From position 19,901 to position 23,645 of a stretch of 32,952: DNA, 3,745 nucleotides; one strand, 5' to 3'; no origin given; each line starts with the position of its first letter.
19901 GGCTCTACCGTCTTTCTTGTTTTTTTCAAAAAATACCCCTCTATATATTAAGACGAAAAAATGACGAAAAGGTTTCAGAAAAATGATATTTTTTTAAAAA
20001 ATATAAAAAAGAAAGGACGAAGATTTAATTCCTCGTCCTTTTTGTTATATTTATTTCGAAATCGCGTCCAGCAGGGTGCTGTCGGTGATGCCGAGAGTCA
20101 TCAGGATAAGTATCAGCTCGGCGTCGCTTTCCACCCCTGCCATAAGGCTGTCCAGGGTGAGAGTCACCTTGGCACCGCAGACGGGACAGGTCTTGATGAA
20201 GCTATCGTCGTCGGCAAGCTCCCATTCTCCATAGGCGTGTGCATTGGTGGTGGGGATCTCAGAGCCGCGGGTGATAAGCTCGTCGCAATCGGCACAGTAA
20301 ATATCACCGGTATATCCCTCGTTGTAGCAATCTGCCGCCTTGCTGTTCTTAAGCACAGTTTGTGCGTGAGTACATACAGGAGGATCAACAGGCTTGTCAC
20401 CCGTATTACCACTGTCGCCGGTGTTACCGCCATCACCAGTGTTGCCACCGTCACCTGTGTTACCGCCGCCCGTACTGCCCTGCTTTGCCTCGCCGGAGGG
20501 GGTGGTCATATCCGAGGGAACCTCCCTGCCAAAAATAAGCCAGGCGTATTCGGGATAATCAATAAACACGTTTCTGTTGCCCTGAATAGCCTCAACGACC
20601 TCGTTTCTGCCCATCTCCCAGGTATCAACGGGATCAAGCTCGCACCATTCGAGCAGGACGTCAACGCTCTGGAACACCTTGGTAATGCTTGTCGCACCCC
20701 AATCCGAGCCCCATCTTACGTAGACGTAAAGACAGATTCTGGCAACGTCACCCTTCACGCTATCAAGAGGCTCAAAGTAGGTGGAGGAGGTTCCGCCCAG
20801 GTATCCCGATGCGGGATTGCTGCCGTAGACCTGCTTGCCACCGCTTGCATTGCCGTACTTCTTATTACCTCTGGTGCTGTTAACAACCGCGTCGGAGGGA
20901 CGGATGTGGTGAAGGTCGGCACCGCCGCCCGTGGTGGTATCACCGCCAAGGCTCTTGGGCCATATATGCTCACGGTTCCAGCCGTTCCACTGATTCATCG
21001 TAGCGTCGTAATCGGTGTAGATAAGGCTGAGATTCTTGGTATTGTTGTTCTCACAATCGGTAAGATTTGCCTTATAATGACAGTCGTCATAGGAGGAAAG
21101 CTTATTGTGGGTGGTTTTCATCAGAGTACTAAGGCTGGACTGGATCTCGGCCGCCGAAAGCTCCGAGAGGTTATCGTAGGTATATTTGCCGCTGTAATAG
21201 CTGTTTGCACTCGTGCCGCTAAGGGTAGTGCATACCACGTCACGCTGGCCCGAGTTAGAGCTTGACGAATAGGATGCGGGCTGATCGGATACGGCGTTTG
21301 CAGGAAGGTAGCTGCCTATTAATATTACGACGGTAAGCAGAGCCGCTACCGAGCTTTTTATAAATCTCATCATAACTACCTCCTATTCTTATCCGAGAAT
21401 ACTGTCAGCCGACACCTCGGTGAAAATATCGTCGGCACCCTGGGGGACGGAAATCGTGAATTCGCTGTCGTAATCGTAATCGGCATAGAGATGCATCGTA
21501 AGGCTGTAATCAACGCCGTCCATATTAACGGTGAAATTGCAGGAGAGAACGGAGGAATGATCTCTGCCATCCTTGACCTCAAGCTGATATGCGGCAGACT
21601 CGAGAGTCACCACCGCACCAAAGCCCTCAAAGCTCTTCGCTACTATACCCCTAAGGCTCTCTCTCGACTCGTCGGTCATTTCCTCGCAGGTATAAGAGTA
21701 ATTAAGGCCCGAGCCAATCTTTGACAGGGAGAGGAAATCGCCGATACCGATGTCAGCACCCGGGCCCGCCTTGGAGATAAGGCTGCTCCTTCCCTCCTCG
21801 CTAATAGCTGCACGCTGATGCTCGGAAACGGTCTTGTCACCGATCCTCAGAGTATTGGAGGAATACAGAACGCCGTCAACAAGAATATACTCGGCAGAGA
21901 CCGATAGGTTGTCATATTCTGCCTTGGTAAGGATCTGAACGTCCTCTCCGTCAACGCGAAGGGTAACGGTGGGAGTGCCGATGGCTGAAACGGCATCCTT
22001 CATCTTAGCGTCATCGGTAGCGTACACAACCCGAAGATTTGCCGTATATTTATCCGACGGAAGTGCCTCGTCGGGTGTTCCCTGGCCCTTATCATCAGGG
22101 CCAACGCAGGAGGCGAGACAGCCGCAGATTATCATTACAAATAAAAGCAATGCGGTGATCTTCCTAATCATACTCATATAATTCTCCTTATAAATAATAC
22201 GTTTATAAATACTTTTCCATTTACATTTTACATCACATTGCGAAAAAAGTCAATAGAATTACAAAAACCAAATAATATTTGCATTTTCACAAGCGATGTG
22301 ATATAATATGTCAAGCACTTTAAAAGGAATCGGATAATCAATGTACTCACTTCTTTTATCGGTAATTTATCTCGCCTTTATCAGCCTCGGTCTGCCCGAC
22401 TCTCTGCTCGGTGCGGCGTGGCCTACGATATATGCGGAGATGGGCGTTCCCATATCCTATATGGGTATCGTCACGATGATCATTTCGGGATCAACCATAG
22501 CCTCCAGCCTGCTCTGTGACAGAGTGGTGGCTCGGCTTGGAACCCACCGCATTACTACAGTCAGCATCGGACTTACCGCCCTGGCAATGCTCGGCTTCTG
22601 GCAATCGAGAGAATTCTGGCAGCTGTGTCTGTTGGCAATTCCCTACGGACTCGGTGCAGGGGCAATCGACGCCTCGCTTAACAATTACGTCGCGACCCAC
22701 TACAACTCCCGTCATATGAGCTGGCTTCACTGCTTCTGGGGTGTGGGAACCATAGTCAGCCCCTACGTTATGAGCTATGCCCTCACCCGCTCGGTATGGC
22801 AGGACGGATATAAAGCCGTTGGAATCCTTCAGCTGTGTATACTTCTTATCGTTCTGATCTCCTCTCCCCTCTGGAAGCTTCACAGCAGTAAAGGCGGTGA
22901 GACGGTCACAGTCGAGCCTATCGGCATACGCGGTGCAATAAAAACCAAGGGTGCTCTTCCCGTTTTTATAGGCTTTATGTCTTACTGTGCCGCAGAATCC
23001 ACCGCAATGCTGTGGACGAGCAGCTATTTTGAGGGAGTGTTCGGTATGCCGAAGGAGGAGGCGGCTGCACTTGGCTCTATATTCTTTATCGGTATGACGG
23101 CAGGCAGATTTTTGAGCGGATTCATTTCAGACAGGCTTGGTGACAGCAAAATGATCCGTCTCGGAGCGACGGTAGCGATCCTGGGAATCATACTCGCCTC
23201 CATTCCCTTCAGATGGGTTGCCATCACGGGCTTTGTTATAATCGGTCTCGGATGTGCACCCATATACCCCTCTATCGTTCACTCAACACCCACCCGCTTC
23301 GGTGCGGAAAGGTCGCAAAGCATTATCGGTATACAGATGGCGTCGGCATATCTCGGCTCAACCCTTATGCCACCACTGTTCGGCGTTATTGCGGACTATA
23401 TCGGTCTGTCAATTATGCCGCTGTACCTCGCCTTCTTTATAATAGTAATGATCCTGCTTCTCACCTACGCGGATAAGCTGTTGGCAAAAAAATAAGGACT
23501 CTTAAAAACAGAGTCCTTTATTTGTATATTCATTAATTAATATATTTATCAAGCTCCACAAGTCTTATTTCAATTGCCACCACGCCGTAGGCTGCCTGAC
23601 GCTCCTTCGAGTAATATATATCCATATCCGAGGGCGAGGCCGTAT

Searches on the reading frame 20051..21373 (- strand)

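Call 79: search_protein_families(library=pfam, proteins=[window:20051-21373:-], max_evalue=0.00001)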
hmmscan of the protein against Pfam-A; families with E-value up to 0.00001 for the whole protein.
window:20051-21373:- (440 aa): 1 family
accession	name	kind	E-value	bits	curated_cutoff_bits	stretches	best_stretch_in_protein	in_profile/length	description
PF04231.19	Endonuclease_1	-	8.5e-36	124.3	25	1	82-275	25-235/235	Endonuclease I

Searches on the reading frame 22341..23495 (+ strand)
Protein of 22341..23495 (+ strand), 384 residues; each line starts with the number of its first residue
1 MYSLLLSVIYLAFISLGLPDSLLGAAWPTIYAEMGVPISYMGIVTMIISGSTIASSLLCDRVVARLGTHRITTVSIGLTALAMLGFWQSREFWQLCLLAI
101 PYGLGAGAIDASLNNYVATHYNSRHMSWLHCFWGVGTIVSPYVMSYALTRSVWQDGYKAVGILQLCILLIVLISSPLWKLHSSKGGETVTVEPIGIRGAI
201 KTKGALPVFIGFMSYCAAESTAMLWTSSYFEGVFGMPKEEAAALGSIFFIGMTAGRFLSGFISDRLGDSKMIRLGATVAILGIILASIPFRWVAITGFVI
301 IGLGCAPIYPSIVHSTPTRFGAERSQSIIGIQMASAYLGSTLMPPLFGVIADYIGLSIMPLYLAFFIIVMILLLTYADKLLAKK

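Call 79: search_protein_families(library=pfam, proteins=[window:22341-23495:+], max_evalue=0.00001)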
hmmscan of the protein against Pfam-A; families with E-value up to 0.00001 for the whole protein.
window:22341-23495:+ (384 aa): 1 family
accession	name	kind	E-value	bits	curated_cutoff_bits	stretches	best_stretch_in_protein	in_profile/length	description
PF07690.21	MFS_1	-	3.4e-30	105.6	33.4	2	209-373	3-167/347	Major Facilitator Superfamily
